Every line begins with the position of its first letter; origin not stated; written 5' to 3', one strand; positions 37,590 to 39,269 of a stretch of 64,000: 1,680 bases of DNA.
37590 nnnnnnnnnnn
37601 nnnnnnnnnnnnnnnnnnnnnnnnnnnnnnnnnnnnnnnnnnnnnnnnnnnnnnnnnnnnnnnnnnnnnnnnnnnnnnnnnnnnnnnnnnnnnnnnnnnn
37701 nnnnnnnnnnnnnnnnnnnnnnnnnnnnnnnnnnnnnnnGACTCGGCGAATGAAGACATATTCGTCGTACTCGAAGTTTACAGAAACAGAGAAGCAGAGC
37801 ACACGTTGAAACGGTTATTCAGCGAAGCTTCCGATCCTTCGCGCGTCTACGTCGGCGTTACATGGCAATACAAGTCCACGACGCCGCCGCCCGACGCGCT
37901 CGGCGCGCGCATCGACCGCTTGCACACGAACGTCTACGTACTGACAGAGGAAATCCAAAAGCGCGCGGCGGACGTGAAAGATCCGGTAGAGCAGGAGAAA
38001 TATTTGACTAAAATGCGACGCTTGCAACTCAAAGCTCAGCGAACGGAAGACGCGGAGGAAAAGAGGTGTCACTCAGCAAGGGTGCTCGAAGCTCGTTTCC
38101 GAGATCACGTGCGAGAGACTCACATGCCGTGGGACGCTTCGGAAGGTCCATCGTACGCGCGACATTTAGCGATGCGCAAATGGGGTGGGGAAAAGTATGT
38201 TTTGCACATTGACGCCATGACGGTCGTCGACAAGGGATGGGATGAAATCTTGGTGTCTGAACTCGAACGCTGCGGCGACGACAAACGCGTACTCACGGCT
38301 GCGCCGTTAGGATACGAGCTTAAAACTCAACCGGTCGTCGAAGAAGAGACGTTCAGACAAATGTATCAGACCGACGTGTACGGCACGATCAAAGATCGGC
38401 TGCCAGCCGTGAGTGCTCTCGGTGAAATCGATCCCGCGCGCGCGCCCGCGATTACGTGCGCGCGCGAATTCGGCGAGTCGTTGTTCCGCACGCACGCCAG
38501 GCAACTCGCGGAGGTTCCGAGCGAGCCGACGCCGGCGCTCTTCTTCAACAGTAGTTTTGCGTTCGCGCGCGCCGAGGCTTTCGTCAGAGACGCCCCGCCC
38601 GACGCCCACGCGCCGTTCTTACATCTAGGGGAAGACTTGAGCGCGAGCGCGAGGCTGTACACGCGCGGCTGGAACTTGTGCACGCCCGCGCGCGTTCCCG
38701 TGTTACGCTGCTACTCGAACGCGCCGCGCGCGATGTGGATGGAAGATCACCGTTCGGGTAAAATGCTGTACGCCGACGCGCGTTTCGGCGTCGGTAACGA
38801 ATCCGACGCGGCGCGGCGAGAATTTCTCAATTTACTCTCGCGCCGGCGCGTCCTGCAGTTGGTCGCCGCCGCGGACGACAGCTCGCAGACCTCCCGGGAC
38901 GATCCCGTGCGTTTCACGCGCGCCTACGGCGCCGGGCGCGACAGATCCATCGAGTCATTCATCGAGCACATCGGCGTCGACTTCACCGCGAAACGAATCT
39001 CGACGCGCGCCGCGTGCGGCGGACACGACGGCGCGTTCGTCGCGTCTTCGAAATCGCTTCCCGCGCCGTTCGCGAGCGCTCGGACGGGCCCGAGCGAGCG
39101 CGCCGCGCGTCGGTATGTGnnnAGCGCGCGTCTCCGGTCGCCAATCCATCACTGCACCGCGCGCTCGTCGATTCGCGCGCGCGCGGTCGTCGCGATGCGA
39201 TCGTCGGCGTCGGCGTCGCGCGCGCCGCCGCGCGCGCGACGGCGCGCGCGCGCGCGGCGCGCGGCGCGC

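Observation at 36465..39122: Unusual TPR + J-domain + GlcNAc-transferase-like fusion, an O-GlcNAc-transferase-like architecture built from a different GT family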

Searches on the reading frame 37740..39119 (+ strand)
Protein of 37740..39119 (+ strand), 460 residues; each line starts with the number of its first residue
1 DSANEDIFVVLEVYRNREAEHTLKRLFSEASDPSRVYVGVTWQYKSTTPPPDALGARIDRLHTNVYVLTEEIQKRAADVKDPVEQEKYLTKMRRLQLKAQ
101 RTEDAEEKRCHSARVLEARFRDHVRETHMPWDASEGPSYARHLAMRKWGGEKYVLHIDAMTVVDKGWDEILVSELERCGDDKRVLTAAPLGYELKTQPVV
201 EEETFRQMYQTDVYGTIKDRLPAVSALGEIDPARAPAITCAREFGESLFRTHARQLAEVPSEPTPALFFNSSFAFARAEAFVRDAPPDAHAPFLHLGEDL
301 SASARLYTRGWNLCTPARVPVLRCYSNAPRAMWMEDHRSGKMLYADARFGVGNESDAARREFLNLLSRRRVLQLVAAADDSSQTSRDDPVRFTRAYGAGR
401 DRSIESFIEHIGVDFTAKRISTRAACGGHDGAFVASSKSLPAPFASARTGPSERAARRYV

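Call 26: search_protein_representatives(protein=window:37740-39119:+)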
Query: 460 residues. Proteins with E-value up to 0.001 (for the whole library): 2221; up to 1e-10: 837; up to 1e-30: 49. The best 150 are listed.
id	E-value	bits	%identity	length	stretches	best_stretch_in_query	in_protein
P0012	4.3e-249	843.0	81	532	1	1-457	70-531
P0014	1.3e-174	597.6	63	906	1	2-432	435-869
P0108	8.4e-89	314.8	45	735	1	6-428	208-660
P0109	5.8e-82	292.2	35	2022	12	121-197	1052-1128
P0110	3.3e-70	253.5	36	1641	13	228-427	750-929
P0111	1.2e-66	241.8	36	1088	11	247-424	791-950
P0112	2.9e-66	240.5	32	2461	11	125-319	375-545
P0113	4.0e-62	226.9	58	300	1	238-424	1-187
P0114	6.5e-61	222.9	35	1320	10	105-193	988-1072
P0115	1.5e-60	221.7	39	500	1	5-417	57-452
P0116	4.7e-60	220.1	39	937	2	233-430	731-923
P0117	6.0e-60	219.7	43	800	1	1-430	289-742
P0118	9.0e-58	212.5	41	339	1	5-278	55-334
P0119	1.0e-56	209.0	32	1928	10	122-193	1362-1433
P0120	1.3e-56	208.7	36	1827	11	122-192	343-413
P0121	4.1e-48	180.7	34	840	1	6-430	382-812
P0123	3.3e-46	174.4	35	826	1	5-430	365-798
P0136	1.6e-39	152.4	41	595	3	107-197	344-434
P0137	2.9e-39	151.5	41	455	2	107-330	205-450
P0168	2.3e-27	112.3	31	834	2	107-417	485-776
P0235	4.7e-22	94.8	33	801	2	123-430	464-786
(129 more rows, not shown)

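Call 28: list_cluster_members(proteins=[P0108, P0116, P0117, P0121, P0123, P0235, P0136, P0137, P0115, P0109])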
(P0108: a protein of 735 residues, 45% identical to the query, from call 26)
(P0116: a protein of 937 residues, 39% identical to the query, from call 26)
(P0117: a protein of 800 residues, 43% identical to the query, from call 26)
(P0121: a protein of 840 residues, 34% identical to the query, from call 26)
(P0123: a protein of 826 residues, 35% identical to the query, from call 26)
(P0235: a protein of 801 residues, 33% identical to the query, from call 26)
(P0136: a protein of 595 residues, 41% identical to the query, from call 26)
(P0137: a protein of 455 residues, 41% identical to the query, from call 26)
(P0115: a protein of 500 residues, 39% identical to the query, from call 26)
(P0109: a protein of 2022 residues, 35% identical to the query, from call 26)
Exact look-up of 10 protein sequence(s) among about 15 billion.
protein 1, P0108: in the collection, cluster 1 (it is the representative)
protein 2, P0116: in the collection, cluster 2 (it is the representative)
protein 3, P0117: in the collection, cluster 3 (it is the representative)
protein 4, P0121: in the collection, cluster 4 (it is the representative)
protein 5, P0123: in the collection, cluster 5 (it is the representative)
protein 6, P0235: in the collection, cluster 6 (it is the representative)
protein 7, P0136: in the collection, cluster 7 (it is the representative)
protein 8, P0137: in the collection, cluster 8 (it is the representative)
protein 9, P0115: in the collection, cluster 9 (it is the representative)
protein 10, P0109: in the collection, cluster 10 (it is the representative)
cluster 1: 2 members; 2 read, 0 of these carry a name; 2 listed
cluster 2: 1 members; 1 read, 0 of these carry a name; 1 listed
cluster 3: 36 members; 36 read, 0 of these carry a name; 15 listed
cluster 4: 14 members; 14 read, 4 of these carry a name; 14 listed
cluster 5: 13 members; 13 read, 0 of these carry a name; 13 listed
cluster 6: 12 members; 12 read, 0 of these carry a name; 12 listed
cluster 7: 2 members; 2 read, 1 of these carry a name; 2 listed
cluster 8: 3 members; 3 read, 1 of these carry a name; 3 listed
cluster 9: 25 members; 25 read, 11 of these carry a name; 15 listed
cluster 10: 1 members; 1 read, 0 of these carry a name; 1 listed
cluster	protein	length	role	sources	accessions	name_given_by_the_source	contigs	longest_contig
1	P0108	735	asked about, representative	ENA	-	-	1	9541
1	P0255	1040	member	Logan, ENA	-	-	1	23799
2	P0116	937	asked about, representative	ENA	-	-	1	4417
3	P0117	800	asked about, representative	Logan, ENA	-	-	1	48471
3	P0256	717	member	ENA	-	-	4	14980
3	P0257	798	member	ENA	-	-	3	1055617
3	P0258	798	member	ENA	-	-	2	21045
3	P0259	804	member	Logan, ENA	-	-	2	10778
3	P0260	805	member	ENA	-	-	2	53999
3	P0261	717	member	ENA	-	-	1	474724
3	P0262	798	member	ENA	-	-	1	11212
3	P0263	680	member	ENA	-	-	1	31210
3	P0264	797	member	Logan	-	-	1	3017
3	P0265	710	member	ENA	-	-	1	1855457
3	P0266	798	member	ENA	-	-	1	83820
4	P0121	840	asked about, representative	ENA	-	-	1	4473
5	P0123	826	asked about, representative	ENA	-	-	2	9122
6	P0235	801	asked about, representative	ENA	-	-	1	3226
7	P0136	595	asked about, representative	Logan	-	-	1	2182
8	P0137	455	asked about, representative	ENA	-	-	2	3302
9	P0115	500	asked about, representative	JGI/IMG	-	-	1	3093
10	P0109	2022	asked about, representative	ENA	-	-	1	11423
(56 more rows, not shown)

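Call 29: search_protein_families(library=pfam, proteins=[P0108, P0116, P0117, P0121, P0123, P0235, P0136, P0137, P0115, P0168], max_evalue=0.01)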
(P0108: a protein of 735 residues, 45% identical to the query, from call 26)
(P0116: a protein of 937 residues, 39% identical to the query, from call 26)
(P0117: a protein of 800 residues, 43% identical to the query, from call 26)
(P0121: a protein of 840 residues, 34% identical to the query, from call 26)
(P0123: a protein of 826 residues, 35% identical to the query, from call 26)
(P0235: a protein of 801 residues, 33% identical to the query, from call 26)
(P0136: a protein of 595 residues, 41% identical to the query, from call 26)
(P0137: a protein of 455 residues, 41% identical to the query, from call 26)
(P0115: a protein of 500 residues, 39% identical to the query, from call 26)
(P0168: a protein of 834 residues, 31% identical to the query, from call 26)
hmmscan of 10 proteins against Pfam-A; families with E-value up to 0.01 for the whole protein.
P0108 (735 aa): 2 families
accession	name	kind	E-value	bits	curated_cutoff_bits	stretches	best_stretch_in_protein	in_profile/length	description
PF11397.14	GlcNAc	-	1.4e-61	209.4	21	1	209-647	2-350/352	Glycosyltransferase (GlcNAc)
PF00226.36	DnaJ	-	8e-07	29.5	27.8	1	122-169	3-54/63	DnaJ domain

P0116 (937 aa): 11 families
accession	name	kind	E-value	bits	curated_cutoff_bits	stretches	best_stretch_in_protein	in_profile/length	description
PF11397.14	GlcNAc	-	4.3e-55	188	21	1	536-907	2-349/352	Glycosyltransferase (GlcNAc)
PF00226.36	DnaJ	-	2.2e-17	63.3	27.8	2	31-75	5-53/63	DnaJ domain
PF07719.23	TPR_2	-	6e-09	35.8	27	1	161-192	2-33/34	Tetratricopeptide repeat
PF00515.34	TPR_1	-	1.2e-07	31.7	27.8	1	161-192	2-33/34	Tetratricopeptide repeat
PF13424.12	TPR_12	-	8.5e-07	29.5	30.1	1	99-154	14-73/77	Tetratricopeptide repeat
PF13428.12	TPR_14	-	1.1e-05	26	23.5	1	162-203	3-44/44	Tetratricopeptide repeat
PF14559.12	TPR_19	-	0.00084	20.1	25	1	139-202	4-67/68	Tetratricopeptide repeat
PF13432.12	TPR_16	-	0.0023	18.8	32.7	0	164-202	1-39/65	Tetratricopeptide repeat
PF13181.12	TPR_8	-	0.0053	17.3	25.7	0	161-192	2-33/34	Tetratricopeptide repeat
PF13414.12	TPR_11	-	0.0055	16.8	26.8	0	173-207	7-41/42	TPR repeat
PF13371.12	TPR_9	-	0.0075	16.7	35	0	138-196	7-65/73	Tetratricopeptide repeat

P0117 (800 aa): 2 families
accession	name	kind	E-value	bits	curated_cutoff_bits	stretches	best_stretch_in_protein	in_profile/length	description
PF11397.14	GlcNAc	-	4.5e-46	158.4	21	1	294-703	1-307/352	Glycosyltransferase (GlcNAc)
PF00226.36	DnaJ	-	0.00099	19.6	27.8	1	204-241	4-42/63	DnaJ domain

P0121 (840 aa): 2 families
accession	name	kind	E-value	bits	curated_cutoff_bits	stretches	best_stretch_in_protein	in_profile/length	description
PF11397.14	GlcNAc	-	5.2e-45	154.9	21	1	383-725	2-286/352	Glycosyltransferase (GlcNAc)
PF00226.36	DnaJ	-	6.4e-07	29.8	27.8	1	28-74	5-55/63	DnaJ domain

P0123 (826 aa): 2 families
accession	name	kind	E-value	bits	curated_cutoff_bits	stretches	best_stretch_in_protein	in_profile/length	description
PF11397.14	GlcNAc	-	3.1e-54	185.2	21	1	367-739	2-303/352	Glycosyltransferase (GlcNAc)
PF00226.36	DnaJ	-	1.2e-05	25.7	27.8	1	244-289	2-51/63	DnaJ domain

P0235 (801 aa): 8 families
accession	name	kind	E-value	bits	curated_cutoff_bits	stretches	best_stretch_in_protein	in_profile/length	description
PF11397.14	GlcNAc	-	1.7e-47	163.1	21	2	461-702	95-283/352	Glycosyltransferase (GlcNAc)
PF07719.23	TPR_2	-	1.7e-05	25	27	1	2-34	2-34/34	Tetratricopeptide repeat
PF00515.34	TPR_1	-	0.0003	20.9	27.8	1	3-34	3-34/34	Tetratricopeptide repeat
PF12773.13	DZR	-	0.00057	20.4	27.3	1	175-218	1-45/45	Double zinc ribbon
PF00226.36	DnaJ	-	0.0018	18.8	27.8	1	331-359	2-30/63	DnaJ domain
PF13181.12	TPR_8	-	0.0037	17.7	25.7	0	4-33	4-33/34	Tetratricopeptide repeat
PF13428.12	TPR_14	-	0.0052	17.8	23.5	1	5-38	5-38/44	Tetratricopeptide repeat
PF17032.10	Zn_ribbon_15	-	0.0053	18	28.9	0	168-192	48-72/73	zinc-ribbon family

P0136 (595 aa): 2 families
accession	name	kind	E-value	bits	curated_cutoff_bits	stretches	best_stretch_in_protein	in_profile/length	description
PF11397.14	GlcNAc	-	6.9e-64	216.9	21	2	345-588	83-275/352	Glycosyltransferase (GlcNAc)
PF00226.36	DnaJ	-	1.1e-05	25.9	27.8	1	225-275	2-56/63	DnaJ domain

P0137 (455 aa): 2 families
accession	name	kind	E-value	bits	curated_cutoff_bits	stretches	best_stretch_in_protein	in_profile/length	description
PF11397.14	GlcNAc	-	1e-65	223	21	2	205-448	81-275/352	Glycosyltransferase (GlcNAc)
PF00226.36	DnaJ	-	4.8e-05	23.8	27.8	1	85-136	1-56/63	DnaJ domain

P0115 (500 aa): 1 family
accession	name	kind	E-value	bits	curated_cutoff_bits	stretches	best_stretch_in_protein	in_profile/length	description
PF11397.14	GlcNAc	-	2e-60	205.6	21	1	58-450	1-350/352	Glycosyltransferase (GlcNAc)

P0168 (834 aa): 3 families
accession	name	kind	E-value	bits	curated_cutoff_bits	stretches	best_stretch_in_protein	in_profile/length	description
PF11397.14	GlcNAc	-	6.3e-74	250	21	1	425-774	1-350/352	Glycosyltransferase (GlcNAc)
PF13640.12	2OG-FeII_Oxy_3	-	6.9e-17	62.6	27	1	210-333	2-98/98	2OG-Fe(II) oxygenase superfamily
PF13661.12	2OG-FeII_Oxy_4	-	4.3e-06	27.6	27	1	248-332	21-97/98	2OG-Fe(II) oxygenase superfamily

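Call 34: search_solved_structures(query=A4, max_evalue=10, show_alignments=2)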
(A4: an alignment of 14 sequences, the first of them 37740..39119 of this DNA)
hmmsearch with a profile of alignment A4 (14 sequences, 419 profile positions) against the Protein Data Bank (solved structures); distinct sequences matched with E-value up to 10: 0.

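Call 35: find_homologous_proteins(query=A4, max_evalue=1e-10)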
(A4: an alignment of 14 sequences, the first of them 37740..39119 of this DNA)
Query A4 (14 sequences) (460 aa, profile of the alignment): 20 proteins with E <= 1e-10 among 8000 candidates.
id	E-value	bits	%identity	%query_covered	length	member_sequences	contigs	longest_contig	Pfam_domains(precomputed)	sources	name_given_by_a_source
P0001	1.4e-138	480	99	100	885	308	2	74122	PF11397.15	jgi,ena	-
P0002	5.5e-135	469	88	99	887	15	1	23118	PF11397.15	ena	-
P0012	1.9e-131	457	80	99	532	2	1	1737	PF11397.15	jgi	jgi:hypothetical protein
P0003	7.0e-130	452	67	98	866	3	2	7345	PF11397.15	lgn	-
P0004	5.0e-127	442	68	95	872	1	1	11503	PF11397.15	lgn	-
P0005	1.3e-125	438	64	98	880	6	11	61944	PF11397.15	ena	-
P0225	3.8e-123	430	23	92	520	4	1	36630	PF11397.15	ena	-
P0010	2.4e-118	414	61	98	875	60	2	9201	PF00226.37,PF00515.35,PF13424.13,PF07719.24,PF11397.15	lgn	-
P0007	2.6e-118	414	62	98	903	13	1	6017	PF11397.15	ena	-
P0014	1.0e-116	409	63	94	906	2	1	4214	PF07719.24,PF11397.15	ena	-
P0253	3.6e-116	407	25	92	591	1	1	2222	PF11397.15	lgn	-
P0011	9.6e-116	405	59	98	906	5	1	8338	PF11397.15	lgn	-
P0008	2.3e-115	404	61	98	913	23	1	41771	PF11397.15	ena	-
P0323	1.4e-93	332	59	85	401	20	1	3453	PF11397.15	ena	-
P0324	2.0e-92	328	26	67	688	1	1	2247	PF13640.13,PF13661.13,PF11397.15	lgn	-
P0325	6.9e-74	267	22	70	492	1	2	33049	PF08534.17,PF00578.28,PF11397.15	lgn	-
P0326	3.1e-66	242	26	64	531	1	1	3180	PF11397.15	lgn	-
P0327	1.1e-46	178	54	50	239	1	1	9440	PF11397.15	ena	-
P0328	2.6e-38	150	24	65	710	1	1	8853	PF11397.15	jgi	jgi:hypothetical protein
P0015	1.3e-11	62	82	11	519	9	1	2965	PF00226.37,PF11397.15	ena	-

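Call 57: predict_structure(alignment_id=A6)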
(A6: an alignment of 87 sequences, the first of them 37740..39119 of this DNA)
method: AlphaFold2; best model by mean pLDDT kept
length: 460 residues; sequences in the alignment: 87
mean_pLDDT: 88.6   pTM: 0.91
mean pLDDT of the five models: 88.6, 88.5, 88.2, 87.5, 86.1
residues with pLDDT >= 90: 300; 70-90: 106; 50-70: 42; < 50: 12
segments of 3 or more residues with pLDDT < 50: 445-448, 457-460
pLDDT, mean of each block of 10 residues (from residue 1): 84 94 98 98 84 76 86 90 91 89 91 93 96 89 98 97 98 97 98 94 89 93 96 97 91 97 98 98 97 90 98 98 80 58 58 70 88 88 73 94 98 96 98 92 53 48
secondary structure, 60 per line:
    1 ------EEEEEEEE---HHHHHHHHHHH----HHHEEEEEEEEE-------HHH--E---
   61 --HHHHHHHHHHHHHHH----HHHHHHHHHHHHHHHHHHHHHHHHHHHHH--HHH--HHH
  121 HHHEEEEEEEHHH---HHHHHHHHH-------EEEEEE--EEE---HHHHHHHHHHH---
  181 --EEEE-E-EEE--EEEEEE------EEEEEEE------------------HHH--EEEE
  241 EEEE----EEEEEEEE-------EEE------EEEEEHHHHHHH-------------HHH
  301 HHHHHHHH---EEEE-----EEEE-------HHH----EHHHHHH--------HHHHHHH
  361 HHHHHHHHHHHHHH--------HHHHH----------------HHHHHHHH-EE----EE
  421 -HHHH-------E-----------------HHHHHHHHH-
elements in order: E7-14 H18-28 E36-44 H63-77 H82-110 H118-123 E124-130 H137-145 E153-158 E161-163 H167-177 E183-186 E190-192 E195-200 E207-213 E237-244 E249-256 E264-266 E273-277 H278-284 H298-308 E312-315 E321-324 H340-345 H354-374 H383-387 H404-411 H422-425 H451-459

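Call 60: fold_search(model_id=the predicted structure, library=pdb)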
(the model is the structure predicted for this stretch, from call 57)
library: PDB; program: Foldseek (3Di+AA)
matches with E <= 10: 912; with E <= 0.001: 86
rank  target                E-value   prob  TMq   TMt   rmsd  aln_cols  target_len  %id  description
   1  8v9q_A                3.1e-07  1.00  0.36  0.34  14.3       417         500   13  Crystal structure of mGalNAc-T1 in complex with the mucin glycopeptide Muc5AC-13, Mn2+, and UDP. (released 2024-03-13)
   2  6h0b_B                3.5e-07  1.00  0.38  0.33  11.9       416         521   13  Crystal structure of the human GalNAc-T4 in complex with UDP, manganese and the diglycopeptide 6. (released 2018-10-10)
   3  8ui6_A                4.2e-07  1.00  0.37  0.32  13.8       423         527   14  X-ray crystal structure of Toxoplasma gondii GalNAc-T3 in complex with UDP-GalNAc, Mn2+, and Muc5AC-3,13 (released 2024-05-15)
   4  6nqt_E                5.3e-07  1.00  0.36  0.34  13.1       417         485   12  GalNac-T2 soaked with UDP-sugar (released 2020-01-29)
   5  8ujf_A                6.7e-07  1.00  0.36  0.33  13.7       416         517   14  X-ray crystal structure of Toxoplasma gondii GalNAc-T3 in complex with UDP-GalNAc, Mn2+, and Muc5AC-3,13 (released 2024-05-15)
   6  5fv9_A                7.5e-07  1.00  0.36  0.35  13.5       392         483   14  Crystal structure of GalNAc-T2 in complex with compound 16d (released 2016-03-09)
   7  5fv9_F                7.5e-07  1.00  0.37  0.35  13.1       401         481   13  Crystal structure of GalNAc-T2 in complex with compound 16d (released 2016-03-09)
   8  5fv9_B                8.0e-07  1.00  0.38  0.36  13.1       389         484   14  Crystal structure of GalNAc-T2 in complex with compound 16d (released 2016-03-09)
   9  6pxu_B                8.0e-07  1.00  0.39  0.34  12.8       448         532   13  Crystal structure of human GalNAc-T12 bound to a diglycosylated peptide, Mn2+, and UDP (released 2019-09-25)
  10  2ffu_A                8.5e-07  1.00  0.40  0.38  10.8       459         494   12  Crystal Structure of Human ppGalNAcT-2 complexed with UDP and EA2 (released 2006-01-31)
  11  6s24_A                8.5e-07  1.00  0.37  0.32  12.1       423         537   10  Crystal structure of the TgGalNAc-T3 in complex with UDP, manganese and the peptide 3 (released 2019-12-25)
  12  6nqt_A                1.1e-06  1.00  0.38  0.35  10.8       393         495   12  GalNac-T2 soaked with UDP-sugar (released 2020-01-29)
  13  6nqt_B                1.1e-06  1.00  0.36  0.34  11.4       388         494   12  GalNac-T2 soaked with UDP-sugar (released 2020-01-29)
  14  5fv9_C                1.2e-06  1.00  0.36  0.34  13.5       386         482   14  Crystal structure of GalNAc-T2 in complex with compound 16d (released 2016-03-09)
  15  6e7i_A                1.4e-06  1.00  0.37  0.34  13.4       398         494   12  Human ppGalNAcT2 I253A/L310A Mutant with EA2 and UDP (released 2020-01-29)
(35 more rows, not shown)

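Call 74: find_encoding_contigs(protein=P0117, flank=8000, max_places=2)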
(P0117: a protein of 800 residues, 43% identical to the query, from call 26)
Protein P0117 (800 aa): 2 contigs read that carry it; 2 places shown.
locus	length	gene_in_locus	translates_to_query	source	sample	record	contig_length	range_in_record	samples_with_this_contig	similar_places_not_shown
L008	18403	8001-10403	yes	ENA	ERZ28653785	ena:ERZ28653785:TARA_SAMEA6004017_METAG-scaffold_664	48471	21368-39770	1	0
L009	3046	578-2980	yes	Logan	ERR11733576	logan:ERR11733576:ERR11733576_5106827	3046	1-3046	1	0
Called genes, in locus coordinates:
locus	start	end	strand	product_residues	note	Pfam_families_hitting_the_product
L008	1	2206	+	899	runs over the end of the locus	-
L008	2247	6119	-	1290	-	-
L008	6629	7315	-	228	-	PF00380:Ribosomal_S9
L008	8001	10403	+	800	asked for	PF11397:GlcNAc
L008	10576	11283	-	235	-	PF03798:TRAM_LAG1_CLN8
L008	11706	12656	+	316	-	PF13621:Cupin_8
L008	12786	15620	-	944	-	PF26726:Helical_RasGEFs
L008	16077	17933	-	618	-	PF00069:Pkinase, PF07714:PK_Tyr_Ser-Thr, PF03109:ABC1 (weak)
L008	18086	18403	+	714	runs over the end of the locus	PF00149:Metallophos, PF14008:Metallophos_C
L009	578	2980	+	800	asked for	PF11397:GlcNAc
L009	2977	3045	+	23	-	?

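Call 75: find_encoding_contigs(protein=P0121, flank=8000, max_places=2)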
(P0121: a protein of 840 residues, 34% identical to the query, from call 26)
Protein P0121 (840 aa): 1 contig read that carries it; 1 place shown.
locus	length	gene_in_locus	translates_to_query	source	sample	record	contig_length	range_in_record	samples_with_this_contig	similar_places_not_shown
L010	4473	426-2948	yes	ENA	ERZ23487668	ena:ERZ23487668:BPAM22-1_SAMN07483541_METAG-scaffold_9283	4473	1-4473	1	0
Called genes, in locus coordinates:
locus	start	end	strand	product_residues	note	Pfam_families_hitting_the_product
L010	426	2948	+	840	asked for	PF00226:DnaJ (faint), PF11397:GlcNAc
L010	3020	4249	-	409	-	-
